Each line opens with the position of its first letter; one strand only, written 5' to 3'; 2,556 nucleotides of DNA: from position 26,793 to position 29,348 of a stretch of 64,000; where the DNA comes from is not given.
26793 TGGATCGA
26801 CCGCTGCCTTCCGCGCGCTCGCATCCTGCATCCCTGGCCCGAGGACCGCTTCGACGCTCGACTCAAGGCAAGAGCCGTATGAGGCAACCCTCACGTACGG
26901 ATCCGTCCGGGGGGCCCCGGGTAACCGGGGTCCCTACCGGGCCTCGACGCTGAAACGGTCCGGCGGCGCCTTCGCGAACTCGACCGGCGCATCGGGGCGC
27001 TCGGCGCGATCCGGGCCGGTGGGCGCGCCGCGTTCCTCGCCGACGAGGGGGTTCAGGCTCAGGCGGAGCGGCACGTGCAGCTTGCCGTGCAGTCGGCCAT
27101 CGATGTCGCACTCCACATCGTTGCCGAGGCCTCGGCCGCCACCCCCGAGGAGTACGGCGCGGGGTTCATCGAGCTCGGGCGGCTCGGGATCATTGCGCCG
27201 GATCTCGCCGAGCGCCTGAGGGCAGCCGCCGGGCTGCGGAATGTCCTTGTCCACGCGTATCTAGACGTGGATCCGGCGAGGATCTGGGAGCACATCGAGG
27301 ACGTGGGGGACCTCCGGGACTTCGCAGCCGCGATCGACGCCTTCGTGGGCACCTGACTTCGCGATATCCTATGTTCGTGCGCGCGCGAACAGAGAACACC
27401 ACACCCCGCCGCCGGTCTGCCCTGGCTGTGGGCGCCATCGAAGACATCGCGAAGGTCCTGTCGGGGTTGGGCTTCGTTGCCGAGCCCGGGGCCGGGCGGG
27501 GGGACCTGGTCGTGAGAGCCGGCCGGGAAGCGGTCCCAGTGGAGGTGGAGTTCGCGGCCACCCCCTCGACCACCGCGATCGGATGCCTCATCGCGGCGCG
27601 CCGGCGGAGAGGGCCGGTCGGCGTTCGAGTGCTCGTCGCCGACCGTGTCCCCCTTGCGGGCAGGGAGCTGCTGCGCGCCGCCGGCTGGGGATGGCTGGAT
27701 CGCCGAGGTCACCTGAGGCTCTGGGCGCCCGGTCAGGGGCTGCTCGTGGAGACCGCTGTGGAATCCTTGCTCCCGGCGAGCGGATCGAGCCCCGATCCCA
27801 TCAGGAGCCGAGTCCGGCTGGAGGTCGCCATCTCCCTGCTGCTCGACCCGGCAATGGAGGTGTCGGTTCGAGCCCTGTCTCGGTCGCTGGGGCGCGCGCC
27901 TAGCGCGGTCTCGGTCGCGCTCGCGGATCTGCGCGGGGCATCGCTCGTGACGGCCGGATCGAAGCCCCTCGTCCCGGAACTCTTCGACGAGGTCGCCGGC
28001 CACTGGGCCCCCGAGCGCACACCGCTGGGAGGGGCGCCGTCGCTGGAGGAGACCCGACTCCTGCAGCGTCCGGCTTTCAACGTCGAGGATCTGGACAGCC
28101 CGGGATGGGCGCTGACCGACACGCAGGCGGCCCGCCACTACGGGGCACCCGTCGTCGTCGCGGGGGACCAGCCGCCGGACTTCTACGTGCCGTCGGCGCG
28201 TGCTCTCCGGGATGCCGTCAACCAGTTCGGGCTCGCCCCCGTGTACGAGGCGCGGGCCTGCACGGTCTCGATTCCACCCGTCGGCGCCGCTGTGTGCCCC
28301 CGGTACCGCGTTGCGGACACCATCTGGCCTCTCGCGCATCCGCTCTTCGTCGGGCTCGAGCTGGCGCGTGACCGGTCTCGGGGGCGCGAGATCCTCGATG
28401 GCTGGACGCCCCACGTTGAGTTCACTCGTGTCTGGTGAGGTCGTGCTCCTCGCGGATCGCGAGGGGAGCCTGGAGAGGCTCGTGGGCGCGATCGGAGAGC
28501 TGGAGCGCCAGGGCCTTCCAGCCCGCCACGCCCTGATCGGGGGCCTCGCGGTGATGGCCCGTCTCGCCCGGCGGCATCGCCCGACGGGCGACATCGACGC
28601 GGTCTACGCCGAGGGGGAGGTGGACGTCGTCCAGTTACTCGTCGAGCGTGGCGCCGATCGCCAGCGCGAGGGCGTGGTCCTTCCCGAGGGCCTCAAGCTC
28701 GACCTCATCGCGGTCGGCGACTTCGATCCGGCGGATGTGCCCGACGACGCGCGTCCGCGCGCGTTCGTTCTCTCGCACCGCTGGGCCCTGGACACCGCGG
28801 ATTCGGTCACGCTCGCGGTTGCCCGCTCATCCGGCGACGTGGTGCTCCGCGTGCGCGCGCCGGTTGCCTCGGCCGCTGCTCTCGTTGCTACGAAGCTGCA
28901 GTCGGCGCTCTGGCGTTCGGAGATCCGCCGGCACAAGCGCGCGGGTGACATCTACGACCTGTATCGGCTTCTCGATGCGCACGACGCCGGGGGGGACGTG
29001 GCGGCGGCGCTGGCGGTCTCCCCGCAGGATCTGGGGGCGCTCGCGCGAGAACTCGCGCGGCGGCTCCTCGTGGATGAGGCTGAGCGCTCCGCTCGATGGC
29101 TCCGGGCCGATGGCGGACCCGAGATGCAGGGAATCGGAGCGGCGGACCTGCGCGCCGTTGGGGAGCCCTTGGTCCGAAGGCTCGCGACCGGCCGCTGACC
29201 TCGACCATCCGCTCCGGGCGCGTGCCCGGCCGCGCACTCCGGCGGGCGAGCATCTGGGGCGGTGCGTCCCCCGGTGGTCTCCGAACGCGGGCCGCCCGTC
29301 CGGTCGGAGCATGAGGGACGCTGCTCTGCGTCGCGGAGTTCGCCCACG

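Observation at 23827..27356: Group II intron lodged between a histidine kinase truncated inside its ATP-binding G2 box and a hepT ORF that has no start codon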

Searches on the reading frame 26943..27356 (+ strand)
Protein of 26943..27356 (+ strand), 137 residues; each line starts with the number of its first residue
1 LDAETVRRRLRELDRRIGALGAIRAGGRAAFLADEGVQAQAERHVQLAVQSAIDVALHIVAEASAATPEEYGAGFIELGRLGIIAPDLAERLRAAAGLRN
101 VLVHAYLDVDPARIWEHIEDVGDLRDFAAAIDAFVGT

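Call 6: search_protein_families(library=pfam, proteins=[window:26943-27356:+], max_evalue=0.01)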
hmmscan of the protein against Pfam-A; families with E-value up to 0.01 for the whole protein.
window:26943-27356:+ (137 aa): 2 families
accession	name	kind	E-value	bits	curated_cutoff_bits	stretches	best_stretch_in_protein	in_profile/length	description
PF01934.22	HepT-like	-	2.7e-23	82.4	23.5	1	25-130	14-119/120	Ribonuclease HepT-like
PF20797.2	HepT-like_2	-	0.0067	16.9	27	0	79-134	49-106/110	HepT-like protein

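Call 23: find_homologous_proteins(query=window:26943-27356:+, max_evalue=0.00001)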
Query window:26943-27356:+ (137 aa): 152 proteins with E <= 0.00001 among 655 candidates; the best 120 are listed.
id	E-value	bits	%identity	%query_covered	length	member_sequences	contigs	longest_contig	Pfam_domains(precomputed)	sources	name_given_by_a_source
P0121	3.1e-67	242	99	88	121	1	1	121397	PF01934.23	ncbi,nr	ncbi:MAG: DUF86 domain-containing protein [Acidobacteria bacterium]|nr:DUF86 domain-containing prote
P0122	4.4e-51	190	69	86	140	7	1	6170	PF01934.23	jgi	jgi:uncharacterized protein YutE (UPF0331/DUF86 family)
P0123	6.6e-50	186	66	100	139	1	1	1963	PF01934.23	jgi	jgi:uncharacterized protein YutE (UPF0331/DUF86 family)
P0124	2.1e-48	182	65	99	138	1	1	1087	PF01934.23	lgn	-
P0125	1.4e-47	179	64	99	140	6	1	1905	PF01934.23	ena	-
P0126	2.5e-47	178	64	99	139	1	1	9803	PF01934.23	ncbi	-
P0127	2.6e-47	178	65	98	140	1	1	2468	PF01934.23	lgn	-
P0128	1.2e-46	176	62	99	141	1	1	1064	PF01934.23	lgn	-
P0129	5.7e-46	174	62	99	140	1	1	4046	PF01934.23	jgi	jgi:uncharacterized protein YutE (UPF0331/DUF86 family)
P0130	6.0e-46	174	62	99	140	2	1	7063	PF01934.23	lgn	-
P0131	6.6e-46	174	63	100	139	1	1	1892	PF01934.23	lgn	-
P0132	9.1e-46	173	61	99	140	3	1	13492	PF01934.23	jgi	-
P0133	3.3e-45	171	61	99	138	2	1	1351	PF01934.23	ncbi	-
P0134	4.3e-45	171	67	95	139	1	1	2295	PF01934.23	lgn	-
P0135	4.7e-45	171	61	100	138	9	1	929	PF01934.23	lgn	-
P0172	1.5e-39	153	61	80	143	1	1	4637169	PF01934.23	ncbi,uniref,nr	ncbi:DUF86 domain-containing protein [Egibacter rhizosphaerae]|uniref:DUF86 domain-containing protei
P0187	2.9e-37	146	61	73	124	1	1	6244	PF01934.23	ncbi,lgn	-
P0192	1.6e-36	143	61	82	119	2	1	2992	PF01934.23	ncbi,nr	ncbi:MAG: DUF86 domain-containing protein [Actinomycetota bacterium]|nr:DUF86 domain-containing prot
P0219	3.0e-24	104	55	74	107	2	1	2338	PF01934.23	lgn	-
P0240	3.2e-14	71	86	31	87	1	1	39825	PF01934.23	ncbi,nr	ncbi:MAG: DUF86 domain-containing protein, partial [Acidobacteria bacterium]|nr:DUF86 domain-contain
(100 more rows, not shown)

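Call 34: search_protein_families(library=ncbifam, proteins=[window:26943-27356:+], max_evalue=0.001)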
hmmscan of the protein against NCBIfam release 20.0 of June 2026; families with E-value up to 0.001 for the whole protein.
window:26943-27356:+ (137 aa): 1 family
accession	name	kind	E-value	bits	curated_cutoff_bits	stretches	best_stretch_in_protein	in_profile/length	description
NF047751.1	HepT_toxin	equivalog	8.1e-28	96.7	60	1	10-126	2-119/120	type VII toxin-antitoxin system HepT family RNase toxin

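Call 35: find_encoding_contigs(protein=P0122, flank=2500, max_places=3)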
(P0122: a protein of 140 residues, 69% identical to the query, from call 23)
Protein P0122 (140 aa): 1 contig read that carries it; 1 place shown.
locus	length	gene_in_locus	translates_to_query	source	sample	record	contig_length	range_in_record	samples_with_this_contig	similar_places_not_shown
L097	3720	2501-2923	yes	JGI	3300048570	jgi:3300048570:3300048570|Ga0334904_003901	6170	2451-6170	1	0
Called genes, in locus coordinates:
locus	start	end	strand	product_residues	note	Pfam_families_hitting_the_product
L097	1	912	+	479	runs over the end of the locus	PF01512:Complex1_51K, PF10531:SLBB (faint), PF10589:NADH_4Fe-4S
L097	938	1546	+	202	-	PF01467:CTP_transf_like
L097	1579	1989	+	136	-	PF02410:RsfS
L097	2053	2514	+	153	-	PF01909:NTP_transf_2, PF18765:Polbeta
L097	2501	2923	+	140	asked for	PF01934:HepT-like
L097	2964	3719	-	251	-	?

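Call 36: find_encoding_contigs(protein=P0126, flank=2500, max_places=3)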
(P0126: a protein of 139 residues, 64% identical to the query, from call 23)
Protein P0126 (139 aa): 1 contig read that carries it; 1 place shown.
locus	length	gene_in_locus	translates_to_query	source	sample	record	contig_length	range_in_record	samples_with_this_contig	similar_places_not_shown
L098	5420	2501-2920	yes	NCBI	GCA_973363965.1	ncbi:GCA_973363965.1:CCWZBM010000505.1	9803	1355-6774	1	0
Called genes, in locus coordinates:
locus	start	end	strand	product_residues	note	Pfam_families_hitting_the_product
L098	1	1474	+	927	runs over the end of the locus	PF13191:AAA_16 (weak)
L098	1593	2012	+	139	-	PF03733:YccF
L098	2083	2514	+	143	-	-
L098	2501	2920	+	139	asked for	PF01934:HepT-like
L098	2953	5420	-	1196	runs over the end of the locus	PF17757:UvrB_inter, PF02559:CarD_TRCF_RID, PF04851:ResIII (weak), PF00270:DEAD, PF00271:Helicase_C, PF22590:Cas3-like_C_2 (weak), PF03461:TRCF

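Call 40: find_encoding_contigs(protein=P0240, flank=6000, max_places=3)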
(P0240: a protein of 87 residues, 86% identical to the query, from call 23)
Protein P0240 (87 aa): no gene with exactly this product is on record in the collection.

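Call 42: list_cluster_members(proteins=[P0240, P0001, P0121])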
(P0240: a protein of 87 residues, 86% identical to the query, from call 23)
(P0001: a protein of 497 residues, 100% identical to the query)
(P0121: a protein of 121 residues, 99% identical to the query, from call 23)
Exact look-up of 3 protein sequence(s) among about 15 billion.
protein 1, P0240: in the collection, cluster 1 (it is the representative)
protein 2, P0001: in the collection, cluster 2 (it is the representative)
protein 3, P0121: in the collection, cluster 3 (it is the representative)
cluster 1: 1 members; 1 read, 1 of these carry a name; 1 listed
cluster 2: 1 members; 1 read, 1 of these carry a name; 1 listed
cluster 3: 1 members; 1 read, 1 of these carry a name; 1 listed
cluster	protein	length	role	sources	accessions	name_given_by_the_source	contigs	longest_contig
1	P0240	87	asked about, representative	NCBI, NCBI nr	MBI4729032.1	MAG: DUF86 domain-containing protein, partial [Acidobacteria bacterium] | DUF86 domain-containing protein [Acidobacteriota bacterium]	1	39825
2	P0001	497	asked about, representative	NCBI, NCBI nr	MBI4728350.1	MAG: group II intron reverse transcriptase/maturase [Acidobacteria bacterium] | group II intron reverse transcriptase/maturase [Acidobacteriota bacterium]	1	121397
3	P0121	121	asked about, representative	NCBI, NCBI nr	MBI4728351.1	MAG: DUF86 domain-containing protein [Acidobacteria bacterium] | DUF86 domain-containing protein [Acidobacteriota bacterium]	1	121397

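Call 47: find_encoding_contigs(protein=P0123, flank=1200, max_places=2)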
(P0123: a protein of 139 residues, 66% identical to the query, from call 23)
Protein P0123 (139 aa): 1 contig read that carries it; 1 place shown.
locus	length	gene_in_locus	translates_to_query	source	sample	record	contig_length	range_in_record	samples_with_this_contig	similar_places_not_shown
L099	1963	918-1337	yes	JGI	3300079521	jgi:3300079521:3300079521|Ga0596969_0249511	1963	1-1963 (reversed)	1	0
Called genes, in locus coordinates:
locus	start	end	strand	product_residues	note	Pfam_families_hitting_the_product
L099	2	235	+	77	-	?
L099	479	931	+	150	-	PF01909:NTP_transf_2, PF18765:Polbeta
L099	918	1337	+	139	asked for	PF01934:HepT-like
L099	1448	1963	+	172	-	?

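Call 48: find_encoding_contigs(protein=P0172, flank=1200, max_places=2)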
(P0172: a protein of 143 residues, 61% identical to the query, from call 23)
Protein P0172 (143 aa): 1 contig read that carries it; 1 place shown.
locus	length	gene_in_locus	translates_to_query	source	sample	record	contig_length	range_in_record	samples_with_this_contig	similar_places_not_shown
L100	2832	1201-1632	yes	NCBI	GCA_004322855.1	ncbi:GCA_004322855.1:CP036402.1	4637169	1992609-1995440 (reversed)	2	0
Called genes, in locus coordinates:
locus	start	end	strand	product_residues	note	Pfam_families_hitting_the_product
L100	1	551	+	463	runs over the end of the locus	PF00082:Peptidase_S8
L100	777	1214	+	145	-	PF01909:NTP_transf_2 (weak), PF18765:Polbeta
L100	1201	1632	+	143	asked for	PF01934:HepT-like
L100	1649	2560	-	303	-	PF00378:ECH_1, PF16113:ECH_2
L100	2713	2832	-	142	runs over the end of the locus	-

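Call 59: search_protein_families(library=padloc, proteins=[window:26943-27356:+], max_evalue=0.001)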
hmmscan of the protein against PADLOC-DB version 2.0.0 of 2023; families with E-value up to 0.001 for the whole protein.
window:26943-27356:+ (137 aa): 0 families

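Call 63: find_encoding_contigs(protein=P0192, flank=3000, max_places=3)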
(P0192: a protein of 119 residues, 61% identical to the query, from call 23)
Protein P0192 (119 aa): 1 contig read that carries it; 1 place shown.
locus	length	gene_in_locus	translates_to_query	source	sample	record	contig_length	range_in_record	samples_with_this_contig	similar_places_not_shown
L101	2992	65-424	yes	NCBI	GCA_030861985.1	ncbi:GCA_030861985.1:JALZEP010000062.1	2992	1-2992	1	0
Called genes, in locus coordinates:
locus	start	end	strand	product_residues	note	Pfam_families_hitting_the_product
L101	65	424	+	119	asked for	PF01934:HepT-like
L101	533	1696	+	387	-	PF00850:Hist_deacetyl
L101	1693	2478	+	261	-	PF15698:Phosphatase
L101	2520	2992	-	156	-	?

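Call 64: find_encoding_contigs(protein=P0187, flank=3000, max_places=3)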
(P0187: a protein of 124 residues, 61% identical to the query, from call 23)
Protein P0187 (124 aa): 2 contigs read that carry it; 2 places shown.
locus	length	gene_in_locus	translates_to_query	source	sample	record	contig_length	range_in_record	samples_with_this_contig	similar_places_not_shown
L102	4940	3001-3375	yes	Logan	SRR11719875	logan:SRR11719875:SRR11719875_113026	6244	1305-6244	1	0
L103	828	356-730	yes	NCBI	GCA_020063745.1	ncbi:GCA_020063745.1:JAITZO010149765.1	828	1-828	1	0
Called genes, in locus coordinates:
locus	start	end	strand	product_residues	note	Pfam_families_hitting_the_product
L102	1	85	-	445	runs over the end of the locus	PF02878:PGM_PMM_I, PF02879:PGM_PMM_II, PF02880:PGM_PMM_III, PF00408:PGM_PMM_IV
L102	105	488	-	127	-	PF00380:Ribosomal_S9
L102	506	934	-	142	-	PF00572:Ribosomal_L13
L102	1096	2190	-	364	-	-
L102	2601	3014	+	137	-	PF01909:NTP_transf_2, PF18765:Polbeta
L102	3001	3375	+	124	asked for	PF01934:HepT-like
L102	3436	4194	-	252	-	PF01416:PseudoU_synth_1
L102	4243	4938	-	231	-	?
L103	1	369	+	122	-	?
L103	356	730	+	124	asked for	PF01934:HepT-like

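Call 77: find_encoding_contigs(protein=P0219, flank=2500, max_places=3)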
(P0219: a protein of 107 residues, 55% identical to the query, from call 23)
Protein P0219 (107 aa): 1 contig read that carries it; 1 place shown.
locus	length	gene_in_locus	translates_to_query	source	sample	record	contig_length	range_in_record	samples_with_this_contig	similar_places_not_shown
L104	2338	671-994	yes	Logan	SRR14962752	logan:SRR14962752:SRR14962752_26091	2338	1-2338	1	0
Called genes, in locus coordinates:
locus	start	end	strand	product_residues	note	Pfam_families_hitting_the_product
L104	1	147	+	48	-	?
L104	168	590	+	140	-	PF01909:NTP_transf_2, PF18765:Polbeta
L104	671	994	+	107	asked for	PF01934:HepT-like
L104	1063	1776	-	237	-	PF00990:GGDEF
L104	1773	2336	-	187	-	?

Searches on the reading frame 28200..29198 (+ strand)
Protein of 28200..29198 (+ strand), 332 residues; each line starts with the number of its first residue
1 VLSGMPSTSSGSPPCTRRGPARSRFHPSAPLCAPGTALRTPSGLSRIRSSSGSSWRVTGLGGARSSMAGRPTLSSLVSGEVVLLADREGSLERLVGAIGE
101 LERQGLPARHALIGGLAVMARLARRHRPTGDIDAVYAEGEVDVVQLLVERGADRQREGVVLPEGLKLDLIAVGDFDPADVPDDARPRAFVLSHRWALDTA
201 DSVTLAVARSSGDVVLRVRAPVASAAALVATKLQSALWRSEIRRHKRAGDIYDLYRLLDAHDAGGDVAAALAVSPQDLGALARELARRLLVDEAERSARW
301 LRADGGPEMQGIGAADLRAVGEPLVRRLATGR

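Call 6: search_protein_families(library=pfam, proteins=[window:28200-29198:+], max_evalue=0.01)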
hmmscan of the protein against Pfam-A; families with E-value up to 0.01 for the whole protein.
window:28200-29198:+ (332 aa): 1 family
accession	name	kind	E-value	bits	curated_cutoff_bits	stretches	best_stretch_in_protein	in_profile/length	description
PF08843.17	AbiEii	-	8.9e-08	32.8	22.5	1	221-295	134-212/238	Nucleotidyl transferase AbiEii toxin, Type IV TA system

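Call 34: search_protein_families(library=ncbifam, proteins=[window:28200-29198:+], max_evalue=0.001)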
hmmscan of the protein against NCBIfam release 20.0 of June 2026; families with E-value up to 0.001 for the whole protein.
window:28200-29198:+ (332 aa): 0 families

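Call 59: search_protein_families(library=padloc, proteins=[window:28200-29198:+], max_evalue=0.001)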
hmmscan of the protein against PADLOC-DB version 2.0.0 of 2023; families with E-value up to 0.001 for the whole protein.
window:28200-29198:+ (332 aa): 1 family
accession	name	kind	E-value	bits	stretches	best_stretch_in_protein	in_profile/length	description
PDLC02306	AbiEii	-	0.00051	17.7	0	224-264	172-211/280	AbiEii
